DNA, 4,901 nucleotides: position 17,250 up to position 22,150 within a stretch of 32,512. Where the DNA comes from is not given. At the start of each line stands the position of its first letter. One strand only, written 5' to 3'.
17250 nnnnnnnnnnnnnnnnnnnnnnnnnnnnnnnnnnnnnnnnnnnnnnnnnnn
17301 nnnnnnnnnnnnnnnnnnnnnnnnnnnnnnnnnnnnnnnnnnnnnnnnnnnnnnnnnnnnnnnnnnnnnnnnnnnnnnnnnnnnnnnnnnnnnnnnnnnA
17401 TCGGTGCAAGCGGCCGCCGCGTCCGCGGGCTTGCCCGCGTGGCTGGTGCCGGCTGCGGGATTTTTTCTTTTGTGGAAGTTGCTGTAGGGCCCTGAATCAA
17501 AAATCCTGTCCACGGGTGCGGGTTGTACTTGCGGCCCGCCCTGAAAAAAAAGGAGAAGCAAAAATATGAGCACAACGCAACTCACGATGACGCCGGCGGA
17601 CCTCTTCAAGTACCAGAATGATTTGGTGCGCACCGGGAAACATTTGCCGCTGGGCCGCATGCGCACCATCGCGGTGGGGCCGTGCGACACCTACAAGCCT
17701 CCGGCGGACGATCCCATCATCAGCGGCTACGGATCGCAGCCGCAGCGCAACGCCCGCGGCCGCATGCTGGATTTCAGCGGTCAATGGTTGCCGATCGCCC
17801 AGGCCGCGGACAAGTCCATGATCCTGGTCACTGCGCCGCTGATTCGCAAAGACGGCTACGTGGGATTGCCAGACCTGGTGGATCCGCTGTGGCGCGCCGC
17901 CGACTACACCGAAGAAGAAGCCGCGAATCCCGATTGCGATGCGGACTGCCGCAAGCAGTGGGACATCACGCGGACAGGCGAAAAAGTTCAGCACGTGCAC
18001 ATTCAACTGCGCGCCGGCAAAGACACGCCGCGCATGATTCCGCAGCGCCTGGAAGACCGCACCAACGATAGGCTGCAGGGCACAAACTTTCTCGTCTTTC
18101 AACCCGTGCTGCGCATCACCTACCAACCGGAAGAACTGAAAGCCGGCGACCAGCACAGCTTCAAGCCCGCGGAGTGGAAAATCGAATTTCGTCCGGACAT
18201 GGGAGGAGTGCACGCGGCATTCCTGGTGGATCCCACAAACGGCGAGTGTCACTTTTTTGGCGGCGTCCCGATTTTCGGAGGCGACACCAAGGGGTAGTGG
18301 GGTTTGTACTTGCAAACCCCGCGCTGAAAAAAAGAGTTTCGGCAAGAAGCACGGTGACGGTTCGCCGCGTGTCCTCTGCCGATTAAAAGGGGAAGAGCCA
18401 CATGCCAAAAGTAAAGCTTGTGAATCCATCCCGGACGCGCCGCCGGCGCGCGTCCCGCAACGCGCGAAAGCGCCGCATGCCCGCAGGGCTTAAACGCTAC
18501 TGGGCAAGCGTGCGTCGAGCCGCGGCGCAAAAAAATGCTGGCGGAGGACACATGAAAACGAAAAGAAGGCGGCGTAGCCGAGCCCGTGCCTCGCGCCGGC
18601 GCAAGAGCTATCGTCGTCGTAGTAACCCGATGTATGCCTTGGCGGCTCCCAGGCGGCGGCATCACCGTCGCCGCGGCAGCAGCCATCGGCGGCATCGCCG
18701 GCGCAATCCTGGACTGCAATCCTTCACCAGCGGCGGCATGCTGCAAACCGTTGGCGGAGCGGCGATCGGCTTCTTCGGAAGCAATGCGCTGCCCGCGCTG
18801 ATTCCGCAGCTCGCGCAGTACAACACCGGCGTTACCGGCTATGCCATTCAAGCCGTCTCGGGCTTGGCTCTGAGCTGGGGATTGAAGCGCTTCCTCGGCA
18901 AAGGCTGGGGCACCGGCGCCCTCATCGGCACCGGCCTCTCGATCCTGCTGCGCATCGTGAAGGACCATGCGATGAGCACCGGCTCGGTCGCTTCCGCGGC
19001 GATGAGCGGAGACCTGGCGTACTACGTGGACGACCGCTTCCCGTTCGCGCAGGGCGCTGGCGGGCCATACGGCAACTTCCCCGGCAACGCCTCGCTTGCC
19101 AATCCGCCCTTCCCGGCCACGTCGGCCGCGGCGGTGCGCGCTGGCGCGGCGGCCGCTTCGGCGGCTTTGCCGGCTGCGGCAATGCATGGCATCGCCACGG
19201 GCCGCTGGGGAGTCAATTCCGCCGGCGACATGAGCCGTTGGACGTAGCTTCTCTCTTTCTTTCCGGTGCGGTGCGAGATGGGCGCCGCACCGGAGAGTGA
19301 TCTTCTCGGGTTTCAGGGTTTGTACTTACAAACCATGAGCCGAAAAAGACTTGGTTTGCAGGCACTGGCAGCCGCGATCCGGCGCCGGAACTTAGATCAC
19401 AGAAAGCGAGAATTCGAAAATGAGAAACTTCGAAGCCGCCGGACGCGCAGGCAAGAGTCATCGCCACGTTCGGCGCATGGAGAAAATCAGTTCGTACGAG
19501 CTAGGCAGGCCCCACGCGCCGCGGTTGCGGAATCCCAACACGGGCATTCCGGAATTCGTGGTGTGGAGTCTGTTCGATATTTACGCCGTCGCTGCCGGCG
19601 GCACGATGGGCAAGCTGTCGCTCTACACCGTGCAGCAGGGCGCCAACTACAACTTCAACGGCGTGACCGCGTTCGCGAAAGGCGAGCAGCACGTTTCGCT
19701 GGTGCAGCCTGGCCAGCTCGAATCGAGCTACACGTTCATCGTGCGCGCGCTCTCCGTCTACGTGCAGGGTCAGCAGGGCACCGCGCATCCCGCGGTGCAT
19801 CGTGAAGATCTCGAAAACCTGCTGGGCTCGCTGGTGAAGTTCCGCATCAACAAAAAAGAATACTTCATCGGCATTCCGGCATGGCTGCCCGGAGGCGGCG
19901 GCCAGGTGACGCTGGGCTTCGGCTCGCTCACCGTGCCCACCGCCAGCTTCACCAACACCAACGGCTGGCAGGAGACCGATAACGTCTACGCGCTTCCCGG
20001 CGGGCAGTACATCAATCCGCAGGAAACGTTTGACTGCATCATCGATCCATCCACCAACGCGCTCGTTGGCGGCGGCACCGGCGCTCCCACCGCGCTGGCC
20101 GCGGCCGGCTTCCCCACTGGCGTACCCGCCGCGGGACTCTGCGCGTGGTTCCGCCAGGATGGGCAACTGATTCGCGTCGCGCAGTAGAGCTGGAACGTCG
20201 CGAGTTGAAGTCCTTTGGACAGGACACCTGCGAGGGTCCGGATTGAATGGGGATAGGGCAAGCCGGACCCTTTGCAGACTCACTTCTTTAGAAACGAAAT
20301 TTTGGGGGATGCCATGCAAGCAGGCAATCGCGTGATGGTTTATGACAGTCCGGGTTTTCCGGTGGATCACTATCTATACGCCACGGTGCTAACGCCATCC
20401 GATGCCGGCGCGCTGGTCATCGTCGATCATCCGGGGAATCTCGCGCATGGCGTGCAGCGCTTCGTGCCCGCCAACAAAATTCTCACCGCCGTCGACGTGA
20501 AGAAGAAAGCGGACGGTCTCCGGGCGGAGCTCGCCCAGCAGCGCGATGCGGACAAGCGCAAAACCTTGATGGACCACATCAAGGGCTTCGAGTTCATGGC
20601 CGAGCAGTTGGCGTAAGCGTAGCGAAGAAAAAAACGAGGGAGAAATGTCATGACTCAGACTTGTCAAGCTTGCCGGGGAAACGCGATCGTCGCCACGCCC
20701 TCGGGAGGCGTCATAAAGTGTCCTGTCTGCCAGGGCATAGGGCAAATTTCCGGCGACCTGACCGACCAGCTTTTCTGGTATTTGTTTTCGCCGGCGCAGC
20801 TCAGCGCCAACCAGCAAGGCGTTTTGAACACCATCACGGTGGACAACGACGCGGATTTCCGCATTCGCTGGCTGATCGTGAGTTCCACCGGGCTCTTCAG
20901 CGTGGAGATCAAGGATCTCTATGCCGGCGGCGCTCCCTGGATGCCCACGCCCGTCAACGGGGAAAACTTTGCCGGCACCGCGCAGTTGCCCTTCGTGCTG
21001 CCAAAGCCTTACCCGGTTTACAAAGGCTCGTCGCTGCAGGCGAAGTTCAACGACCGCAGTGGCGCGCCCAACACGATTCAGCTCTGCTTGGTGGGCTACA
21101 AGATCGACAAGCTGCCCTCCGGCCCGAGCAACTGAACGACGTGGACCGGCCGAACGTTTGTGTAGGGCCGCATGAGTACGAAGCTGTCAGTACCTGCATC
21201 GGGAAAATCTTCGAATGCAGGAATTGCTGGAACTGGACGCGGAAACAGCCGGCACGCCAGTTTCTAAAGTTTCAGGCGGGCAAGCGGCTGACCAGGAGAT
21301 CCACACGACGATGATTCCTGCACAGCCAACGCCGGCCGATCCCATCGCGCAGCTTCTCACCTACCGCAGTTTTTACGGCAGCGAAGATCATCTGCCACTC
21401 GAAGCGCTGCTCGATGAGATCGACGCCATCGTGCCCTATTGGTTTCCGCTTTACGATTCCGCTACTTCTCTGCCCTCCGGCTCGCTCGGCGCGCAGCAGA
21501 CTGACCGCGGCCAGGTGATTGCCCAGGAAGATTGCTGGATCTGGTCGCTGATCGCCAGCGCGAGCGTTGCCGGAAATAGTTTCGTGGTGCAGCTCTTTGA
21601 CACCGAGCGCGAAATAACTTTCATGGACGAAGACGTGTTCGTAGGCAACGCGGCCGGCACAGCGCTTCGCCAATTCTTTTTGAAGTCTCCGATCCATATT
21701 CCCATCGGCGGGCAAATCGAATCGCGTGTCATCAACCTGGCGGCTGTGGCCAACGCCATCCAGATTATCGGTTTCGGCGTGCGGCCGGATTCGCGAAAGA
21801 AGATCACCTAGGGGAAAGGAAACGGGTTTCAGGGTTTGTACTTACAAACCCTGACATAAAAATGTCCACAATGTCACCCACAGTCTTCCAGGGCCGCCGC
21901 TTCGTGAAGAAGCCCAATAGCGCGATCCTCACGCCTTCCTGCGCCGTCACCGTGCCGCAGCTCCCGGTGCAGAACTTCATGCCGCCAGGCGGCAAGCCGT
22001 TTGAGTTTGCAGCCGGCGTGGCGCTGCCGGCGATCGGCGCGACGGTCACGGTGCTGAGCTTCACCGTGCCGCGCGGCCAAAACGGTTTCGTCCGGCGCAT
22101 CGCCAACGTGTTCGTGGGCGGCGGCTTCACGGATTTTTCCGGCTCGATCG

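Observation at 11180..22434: Family of at least 8 stem-loops with an invariant TACTTR loop, co-varying stems and a trailing A-run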

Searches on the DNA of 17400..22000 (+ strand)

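Call 55: search_rna_families(source=window, start=17400, end=22000, threshold=evalue, max_evalue=10)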
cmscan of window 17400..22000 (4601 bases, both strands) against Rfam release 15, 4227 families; matches with E-value up to 10: 3.
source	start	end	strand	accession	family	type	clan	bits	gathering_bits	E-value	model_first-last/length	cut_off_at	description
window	18571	18682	+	RF02531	NRF2_IRES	Cis-reg; IRES;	-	23.4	50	1.9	1-128/128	no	Nrf2 internal ribosome entry site (IRES)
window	19259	19297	+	RF03736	mir-3130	Gene; miRNA;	-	23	95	0.43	19-57/75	no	mir-3130 microRNA precursor family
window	19259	19297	-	RF03736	mir-3130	Gene; miRNA;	-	18.8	95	5.6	19-57/75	no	mir-3130 microRNA precursor family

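Call 103: search_dna_similar(query=window:21820-21864:+, collection=phages, mode=distant, max_evalue=1, max_rows=15)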
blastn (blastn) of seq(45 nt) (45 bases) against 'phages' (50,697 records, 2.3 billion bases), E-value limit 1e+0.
No match.

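Call 104: search_dna_similar(query=window:21820-21864:+, collection=plasmids, mode=distant, max_evalue=1, max_rows=15)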
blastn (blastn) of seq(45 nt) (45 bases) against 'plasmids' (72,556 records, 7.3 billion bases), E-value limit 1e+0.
No match.
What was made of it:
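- Tried and rejected: The 45-nt unit against GenBank phages and PLSDB plasmids: no match (calls 103, 104).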
